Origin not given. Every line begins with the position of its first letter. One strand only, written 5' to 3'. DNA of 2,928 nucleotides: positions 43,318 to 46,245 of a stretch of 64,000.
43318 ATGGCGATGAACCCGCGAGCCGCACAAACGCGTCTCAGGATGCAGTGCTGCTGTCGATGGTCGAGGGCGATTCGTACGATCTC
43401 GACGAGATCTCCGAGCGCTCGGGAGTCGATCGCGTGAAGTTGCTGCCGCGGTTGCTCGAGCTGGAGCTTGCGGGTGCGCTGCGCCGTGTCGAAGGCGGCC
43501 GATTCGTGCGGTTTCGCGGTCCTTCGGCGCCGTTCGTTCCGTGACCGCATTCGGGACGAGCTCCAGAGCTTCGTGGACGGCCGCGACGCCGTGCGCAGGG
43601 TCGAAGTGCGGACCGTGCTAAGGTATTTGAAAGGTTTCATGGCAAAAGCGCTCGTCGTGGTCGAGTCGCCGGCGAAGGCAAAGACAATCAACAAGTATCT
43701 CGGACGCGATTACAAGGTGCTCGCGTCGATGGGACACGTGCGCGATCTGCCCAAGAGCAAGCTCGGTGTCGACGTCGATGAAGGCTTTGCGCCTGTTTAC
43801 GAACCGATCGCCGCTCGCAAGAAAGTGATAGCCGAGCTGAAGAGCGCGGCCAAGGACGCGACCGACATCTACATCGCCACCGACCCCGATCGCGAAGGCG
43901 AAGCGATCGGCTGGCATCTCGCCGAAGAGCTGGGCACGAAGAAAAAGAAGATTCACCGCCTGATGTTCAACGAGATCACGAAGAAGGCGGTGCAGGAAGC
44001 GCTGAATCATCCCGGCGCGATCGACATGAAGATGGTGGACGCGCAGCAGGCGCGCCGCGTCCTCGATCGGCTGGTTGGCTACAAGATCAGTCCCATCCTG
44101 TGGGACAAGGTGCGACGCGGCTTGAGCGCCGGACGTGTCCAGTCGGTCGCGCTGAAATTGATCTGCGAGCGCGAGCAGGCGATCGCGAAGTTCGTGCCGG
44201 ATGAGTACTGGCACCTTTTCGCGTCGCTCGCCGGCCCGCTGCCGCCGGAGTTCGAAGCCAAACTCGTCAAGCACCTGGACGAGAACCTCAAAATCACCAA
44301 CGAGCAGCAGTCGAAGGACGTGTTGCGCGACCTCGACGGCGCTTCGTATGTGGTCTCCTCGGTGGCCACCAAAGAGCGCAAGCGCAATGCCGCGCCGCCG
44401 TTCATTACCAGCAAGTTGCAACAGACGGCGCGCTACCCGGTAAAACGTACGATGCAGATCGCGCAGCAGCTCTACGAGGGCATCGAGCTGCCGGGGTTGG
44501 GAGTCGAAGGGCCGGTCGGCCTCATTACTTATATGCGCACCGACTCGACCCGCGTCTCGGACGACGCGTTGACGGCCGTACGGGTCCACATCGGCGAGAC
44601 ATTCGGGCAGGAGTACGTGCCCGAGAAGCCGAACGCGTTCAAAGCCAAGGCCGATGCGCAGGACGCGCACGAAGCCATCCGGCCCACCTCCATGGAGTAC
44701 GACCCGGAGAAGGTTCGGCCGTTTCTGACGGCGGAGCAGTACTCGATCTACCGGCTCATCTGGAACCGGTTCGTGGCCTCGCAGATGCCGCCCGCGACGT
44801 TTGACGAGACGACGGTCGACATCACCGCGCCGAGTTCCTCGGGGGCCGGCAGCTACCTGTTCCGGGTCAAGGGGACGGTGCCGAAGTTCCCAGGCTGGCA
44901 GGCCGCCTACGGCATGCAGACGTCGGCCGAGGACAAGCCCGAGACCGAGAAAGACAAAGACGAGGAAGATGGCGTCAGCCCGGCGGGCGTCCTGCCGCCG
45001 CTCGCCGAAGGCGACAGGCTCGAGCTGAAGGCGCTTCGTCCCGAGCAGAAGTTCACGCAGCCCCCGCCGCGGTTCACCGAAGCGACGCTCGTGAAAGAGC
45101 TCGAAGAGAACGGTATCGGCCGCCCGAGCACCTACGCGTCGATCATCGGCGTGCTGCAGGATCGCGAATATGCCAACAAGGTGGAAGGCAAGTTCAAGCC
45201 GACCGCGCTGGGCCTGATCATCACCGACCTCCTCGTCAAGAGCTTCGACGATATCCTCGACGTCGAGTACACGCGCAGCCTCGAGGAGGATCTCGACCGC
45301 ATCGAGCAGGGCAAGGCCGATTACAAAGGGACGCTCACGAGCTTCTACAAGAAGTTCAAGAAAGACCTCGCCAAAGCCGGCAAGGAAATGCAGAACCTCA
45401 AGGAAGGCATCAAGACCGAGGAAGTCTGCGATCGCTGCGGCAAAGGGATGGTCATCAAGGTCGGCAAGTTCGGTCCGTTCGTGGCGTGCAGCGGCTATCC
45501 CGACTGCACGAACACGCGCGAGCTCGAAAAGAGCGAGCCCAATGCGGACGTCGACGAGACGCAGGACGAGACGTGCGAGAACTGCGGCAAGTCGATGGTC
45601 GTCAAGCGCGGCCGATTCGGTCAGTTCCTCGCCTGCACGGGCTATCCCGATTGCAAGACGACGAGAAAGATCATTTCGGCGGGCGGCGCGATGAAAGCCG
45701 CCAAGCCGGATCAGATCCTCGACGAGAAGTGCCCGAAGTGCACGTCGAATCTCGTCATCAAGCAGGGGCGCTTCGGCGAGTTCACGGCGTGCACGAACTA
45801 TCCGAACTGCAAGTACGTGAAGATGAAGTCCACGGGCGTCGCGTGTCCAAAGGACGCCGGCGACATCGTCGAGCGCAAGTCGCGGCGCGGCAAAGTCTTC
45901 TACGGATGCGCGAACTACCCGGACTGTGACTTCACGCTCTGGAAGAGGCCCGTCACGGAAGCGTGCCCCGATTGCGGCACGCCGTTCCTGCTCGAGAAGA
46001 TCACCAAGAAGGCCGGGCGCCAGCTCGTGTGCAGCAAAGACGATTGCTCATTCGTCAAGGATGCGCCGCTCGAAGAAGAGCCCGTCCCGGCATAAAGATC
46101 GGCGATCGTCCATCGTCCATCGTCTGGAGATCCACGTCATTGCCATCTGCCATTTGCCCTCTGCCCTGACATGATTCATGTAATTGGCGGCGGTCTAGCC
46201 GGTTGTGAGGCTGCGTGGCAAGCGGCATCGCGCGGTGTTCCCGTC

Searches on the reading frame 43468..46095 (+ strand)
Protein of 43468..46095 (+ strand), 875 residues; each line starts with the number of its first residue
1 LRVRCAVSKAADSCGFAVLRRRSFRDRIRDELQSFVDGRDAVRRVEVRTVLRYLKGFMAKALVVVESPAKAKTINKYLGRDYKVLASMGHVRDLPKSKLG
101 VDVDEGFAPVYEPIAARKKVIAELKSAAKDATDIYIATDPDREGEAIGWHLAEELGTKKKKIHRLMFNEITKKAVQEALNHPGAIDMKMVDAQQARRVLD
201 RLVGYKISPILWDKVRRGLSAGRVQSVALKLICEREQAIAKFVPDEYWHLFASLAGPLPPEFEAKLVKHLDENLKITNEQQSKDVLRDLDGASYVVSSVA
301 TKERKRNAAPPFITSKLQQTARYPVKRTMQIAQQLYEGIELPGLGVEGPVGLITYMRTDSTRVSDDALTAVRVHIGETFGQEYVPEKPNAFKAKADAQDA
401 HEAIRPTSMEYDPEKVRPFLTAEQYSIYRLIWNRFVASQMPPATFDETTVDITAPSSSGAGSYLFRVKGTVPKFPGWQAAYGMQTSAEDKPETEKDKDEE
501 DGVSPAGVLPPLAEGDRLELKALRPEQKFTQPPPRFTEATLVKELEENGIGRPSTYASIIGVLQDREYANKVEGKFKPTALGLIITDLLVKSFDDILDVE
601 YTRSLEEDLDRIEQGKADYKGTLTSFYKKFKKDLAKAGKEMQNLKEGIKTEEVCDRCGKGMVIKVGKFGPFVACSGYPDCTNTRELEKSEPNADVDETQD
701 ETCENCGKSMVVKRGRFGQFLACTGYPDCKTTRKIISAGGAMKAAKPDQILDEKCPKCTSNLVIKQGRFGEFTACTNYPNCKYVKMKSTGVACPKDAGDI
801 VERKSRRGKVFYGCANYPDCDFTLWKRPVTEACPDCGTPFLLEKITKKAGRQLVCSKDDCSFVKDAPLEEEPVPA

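Call 74: search_protein_families(library=pfam, proteins=[window:43468-46095:+], max_evalue=0.00001)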
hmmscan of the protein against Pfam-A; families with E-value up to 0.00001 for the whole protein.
window:43468-46095:+ (875 aa): 3 families
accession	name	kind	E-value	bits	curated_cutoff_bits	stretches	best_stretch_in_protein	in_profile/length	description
PF01131.25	Topoisom_bac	-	7.1e-116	388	35.1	1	185-621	2-408/411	DNA topoisomerase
PF01396.24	Zn_ribbon_Top1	-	8.8e-56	185.9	32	4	752-785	1-34/39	Topoisomerase DNA binding C4 zinc finger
PF01751.28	Toprim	-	1.2e-22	80.3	23.1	1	62-170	2-96/96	Toprim domain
